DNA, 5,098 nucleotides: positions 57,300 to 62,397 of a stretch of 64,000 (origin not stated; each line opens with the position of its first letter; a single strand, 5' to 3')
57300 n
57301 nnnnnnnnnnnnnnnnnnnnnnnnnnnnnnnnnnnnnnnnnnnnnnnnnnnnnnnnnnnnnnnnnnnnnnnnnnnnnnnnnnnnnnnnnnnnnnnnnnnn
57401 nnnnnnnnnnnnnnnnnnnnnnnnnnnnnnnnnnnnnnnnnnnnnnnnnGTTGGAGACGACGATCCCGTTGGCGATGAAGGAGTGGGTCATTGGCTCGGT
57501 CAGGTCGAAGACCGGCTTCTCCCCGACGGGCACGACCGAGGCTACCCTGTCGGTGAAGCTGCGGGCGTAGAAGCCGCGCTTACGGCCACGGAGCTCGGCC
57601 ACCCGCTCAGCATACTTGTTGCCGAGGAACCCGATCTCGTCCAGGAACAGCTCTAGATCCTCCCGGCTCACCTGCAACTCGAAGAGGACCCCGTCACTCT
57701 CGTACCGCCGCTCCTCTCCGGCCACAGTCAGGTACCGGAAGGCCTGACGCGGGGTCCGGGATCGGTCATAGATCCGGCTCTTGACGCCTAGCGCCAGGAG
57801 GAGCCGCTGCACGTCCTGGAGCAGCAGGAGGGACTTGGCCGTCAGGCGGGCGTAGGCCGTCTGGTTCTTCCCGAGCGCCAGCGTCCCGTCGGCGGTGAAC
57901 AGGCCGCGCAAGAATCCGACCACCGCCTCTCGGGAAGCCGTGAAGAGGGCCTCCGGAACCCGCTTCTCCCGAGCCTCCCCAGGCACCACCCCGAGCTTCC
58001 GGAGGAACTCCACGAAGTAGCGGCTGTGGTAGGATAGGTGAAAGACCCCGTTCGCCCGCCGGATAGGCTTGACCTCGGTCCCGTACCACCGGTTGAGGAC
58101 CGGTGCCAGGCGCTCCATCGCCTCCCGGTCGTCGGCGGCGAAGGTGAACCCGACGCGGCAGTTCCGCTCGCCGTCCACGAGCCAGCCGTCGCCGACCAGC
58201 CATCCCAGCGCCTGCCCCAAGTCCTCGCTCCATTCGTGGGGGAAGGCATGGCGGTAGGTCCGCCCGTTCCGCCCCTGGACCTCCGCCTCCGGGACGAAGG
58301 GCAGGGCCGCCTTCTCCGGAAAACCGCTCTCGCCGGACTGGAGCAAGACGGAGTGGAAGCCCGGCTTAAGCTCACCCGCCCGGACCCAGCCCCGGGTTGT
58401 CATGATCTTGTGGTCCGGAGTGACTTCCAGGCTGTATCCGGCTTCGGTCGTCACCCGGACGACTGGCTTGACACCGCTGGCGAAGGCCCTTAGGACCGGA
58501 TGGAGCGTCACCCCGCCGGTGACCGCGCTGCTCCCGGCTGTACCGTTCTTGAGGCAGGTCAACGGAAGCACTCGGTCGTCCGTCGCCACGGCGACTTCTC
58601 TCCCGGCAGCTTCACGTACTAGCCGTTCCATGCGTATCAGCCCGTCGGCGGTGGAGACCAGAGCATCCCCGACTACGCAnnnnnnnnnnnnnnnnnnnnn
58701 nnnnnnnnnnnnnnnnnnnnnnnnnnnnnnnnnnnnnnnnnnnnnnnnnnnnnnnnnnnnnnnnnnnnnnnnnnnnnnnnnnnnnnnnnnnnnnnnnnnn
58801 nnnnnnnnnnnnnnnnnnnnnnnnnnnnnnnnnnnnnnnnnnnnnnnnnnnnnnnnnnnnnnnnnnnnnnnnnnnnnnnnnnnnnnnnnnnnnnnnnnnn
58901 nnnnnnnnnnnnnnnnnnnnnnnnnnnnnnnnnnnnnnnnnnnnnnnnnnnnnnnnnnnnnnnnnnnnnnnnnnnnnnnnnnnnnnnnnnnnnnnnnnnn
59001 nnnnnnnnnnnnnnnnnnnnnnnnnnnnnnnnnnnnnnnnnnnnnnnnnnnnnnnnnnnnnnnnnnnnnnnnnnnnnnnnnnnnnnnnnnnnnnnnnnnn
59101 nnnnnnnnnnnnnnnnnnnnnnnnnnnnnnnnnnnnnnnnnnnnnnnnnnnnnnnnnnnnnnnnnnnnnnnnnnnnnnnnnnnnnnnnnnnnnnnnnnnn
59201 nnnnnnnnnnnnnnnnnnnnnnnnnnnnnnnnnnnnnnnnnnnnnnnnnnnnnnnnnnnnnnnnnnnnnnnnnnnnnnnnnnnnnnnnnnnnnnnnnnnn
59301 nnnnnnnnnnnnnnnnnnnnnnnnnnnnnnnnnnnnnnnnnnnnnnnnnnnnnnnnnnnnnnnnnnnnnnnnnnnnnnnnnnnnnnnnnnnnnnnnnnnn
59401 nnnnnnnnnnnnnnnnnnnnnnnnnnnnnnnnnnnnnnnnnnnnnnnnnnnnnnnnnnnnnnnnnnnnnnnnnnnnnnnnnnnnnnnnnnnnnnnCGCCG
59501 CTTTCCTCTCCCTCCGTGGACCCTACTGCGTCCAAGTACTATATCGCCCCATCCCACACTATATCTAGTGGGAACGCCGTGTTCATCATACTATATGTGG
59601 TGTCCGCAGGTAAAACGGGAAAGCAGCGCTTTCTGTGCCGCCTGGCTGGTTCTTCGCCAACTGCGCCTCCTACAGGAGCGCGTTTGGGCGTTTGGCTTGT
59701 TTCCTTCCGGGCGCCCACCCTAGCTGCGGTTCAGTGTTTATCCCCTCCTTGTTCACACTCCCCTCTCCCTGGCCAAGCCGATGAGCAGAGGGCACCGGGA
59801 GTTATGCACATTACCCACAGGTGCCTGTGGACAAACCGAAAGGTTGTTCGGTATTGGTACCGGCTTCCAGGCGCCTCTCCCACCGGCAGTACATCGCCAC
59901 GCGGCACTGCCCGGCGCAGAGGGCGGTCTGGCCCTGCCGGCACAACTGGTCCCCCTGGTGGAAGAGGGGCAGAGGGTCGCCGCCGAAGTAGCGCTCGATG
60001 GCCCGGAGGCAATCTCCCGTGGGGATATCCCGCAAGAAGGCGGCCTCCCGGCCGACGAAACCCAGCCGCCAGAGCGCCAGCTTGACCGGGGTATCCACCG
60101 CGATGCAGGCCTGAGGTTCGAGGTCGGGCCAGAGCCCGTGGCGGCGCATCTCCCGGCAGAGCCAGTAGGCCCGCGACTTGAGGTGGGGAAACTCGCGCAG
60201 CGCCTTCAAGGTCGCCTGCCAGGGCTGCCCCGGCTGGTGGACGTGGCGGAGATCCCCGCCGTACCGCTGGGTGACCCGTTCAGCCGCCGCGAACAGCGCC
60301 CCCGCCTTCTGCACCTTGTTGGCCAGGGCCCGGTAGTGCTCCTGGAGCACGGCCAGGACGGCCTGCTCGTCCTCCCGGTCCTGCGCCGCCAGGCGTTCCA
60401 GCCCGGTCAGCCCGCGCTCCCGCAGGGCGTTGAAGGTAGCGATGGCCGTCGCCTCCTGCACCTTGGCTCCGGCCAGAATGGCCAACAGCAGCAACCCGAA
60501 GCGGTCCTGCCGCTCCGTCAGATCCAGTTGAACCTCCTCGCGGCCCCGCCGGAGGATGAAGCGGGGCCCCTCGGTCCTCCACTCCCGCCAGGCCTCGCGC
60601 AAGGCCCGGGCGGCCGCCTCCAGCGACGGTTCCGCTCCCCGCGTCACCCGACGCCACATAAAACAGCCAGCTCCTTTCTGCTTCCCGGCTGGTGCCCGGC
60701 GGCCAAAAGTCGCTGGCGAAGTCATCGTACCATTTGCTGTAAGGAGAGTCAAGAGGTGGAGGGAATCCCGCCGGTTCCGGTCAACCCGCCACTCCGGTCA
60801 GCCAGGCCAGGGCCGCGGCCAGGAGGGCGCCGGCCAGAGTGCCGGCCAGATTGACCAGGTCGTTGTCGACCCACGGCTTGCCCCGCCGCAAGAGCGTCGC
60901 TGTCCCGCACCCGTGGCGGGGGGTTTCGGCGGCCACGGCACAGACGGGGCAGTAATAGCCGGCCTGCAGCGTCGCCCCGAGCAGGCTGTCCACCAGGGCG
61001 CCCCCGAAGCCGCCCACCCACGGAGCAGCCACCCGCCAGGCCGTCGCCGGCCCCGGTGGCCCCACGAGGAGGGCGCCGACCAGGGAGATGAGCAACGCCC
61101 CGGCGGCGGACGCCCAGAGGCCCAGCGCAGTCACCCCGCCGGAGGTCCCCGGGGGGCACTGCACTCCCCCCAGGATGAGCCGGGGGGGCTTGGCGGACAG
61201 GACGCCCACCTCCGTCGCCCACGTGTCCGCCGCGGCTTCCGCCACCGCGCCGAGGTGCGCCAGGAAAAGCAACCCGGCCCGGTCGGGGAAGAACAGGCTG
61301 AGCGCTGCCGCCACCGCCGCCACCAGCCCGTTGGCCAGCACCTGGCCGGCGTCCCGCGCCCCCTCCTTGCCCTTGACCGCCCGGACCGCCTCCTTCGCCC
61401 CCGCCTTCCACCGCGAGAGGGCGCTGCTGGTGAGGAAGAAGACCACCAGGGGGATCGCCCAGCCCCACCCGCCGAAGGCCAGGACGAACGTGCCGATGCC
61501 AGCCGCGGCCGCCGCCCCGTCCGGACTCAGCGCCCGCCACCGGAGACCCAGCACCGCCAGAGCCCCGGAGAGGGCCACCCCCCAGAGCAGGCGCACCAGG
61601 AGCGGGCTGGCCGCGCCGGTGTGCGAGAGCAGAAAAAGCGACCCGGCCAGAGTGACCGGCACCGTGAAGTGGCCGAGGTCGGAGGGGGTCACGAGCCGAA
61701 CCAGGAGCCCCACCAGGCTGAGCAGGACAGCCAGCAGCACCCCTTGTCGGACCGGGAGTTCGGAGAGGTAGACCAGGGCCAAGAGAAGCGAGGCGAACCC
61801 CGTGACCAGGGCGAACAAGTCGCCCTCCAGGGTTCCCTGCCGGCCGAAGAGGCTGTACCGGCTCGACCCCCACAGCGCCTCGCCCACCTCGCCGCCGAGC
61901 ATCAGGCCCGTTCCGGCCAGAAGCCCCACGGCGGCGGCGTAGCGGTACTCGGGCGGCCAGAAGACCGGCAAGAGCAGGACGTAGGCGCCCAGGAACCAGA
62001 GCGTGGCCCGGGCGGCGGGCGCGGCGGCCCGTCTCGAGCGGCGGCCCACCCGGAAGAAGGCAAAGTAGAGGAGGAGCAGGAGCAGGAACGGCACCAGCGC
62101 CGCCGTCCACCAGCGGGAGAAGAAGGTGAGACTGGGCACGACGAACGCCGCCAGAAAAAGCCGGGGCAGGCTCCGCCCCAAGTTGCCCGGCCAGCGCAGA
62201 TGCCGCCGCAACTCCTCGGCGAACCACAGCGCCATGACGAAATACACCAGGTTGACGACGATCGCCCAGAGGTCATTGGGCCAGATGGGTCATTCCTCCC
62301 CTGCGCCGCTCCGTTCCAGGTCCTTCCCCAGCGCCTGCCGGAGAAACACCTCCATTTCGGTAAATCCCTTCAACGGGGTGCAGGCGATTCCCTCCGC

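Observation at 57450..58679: Intein with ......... endonuclease interrupting class II RNR at the catalytic NPC|GE motif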

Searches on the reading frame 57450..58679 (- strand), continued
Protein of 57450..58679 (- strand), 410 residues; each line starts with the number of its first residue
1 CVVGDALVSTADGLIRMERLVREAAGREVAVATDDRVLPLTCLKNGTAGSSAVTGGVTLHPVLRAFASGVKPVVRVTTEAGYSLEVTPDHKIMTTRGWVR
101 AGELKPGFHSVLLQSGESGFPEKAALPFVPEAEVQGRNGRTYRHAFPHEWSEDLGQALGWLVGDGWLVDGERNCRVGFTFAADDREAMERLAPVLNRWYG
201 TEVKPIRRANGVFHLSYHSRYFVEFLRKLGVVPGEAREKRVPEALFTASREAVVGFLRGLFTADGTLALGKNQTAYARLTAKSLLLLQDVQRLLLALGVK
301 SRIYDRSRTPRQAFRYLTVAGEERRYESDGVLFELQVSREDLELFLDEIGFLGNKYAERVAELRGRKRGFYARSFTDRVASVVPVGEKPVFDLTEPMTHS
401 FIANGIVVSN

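Call 56: search_protein_representatives(protein=window:57450-58679:-)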
Query: 410 residues. Proteins with E-value up to 0.001 (for the whole library): 8897; up to 1e-10: 2600; up to 1e-30: 299. The best 150 are listed.
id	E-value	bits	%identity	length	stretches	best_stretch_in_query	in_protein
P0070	4.6e-194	661.4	71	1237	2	1-410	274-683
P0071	2.2e-139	481.4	40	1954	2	1-407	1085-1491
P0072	2.4e-138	478.0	51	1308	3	1-410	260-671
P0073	3.8e-130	450.9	38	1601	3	1-408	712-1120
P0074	1.3e-126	439.3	45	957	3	1-408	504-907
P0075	7.3e-123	427.0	46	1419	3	1-410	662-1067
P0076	1.6e-118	412.7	49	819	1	1-410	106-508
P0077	5.6e-117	407.6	38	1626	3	1-410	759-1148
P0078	3.4e-115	401.7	50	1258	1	1-407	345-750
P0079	4.3e-115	401.4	41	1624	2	1-410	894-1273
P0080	3.0e-114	398.6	43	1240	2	1-407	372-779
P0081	1.7e-112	392.8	51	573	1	1-410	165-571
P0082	3.8e-111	388.4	42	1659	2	1-407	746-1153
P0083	6.6e-111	387.6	44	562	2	1-407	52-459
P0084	2.9e-110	385.5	49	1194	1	1-410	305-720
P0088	2.7e-108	379.0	47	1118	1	1-410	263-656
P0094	5.2e-91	322.1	45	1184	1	1-410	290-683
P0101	8.5e-81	288.5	36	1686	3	1-408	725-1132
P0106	2.1e-76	274.0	38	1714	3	1-410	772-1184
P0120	1.3e-65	238.4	37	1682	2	1-410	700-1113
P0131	3.3e-60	220.7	32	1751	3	1-406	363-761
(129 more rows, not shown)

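Call 58: list_cluster_members(proteins=[P0070, P0072, P0078, P0084, P0088, P0094, P0131, P0106, P0101, P0120])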
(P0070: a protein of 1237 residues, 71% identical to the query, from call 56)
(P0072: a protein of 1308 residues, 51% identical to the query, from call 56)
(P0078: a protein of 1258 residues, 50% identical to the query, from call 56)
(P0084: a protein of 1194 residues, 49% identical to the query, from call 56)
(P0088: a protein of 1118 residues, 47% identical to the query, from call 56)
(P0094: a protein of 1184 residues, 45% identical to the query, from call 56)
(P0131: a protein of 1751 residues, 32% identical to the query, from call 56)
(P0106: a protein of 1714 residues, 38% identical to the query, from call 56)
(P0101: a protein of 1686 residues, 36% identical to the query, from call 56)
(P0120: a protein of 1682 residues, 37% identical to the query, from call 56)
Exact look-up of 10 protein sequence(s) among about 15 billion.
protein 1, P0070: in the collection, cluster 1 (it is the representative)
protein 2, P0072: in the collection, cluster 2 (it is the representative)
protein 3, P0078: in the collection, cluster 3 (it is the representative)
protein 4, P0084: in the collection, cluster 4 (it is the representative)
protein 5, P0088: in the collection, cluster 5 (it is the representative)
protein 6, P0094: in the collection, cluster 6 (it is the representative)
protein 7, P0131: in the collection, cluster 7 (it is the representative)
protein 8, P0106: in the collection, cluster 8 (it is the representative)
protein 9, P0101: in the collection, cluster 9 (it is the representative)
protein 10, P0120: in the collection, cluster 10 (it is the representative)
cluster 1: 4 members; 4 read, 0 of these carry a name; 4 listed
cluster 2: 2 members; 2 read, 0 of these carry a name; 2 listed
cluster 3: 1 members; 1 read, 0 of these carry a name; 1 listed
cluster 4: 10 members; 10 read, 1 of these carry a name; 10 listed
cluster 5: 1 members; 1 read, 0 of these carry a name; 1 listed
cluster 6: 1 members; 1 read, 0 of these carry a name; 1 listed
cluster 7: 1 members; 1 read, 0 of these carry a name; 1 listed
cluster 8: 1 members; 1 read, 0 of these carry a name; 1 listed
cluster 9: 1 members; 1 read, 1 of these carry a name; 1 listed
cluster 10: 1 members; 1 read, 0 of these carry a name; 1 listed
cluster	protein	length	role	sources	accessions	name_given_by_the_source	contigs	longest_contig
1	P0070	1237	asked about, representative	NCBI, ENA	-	-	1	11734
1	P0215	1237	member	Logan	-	-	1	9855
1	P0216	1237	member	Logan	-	-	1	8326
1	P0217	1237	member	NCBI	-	-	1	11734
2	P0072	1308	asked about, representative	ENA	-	-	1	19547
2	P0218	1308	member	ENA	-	-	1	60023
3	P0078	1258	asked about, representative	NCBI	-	-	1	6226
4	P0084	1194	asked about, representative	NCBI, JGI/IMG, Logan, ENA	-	-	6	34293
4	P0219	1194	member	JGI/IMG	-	ribonucleoside-diphosphate reductase alpha chain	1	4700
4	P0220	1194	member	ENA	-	-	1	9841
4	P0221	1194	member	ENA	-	-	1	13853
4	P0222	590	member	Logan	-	-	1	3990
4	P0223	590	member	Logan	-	-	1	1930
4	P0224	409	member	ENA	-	-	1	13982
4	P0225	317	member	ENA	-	-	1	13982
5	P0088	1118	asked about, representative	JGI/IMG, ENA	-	-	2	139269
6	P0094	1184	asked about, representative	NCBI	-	-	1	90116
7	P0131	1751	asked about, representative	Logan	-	-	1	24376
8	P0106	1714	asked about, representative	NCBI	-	-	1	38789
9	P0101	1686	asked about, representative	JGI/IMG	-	ribonucleoside-diphosphate reductase alpha chain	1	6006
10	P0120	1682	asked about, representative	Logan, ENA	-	-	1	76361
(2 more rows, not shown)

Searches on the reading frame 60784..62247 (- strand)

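Call 26: search_protein_families(library=pfam, proteins=[window:60784-62247:-], max_evalue=0.001)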
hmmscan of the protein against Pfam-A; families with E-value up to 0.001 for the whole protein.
window:60784-62247:- (488 aa): 1 family
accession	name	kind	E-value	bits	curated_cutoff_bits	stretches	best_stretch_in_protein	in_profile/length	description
PF01940.21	DUF92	-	2.1e-62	211.2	27.5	1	227-474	3-251/251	Integral membrane protein DUF92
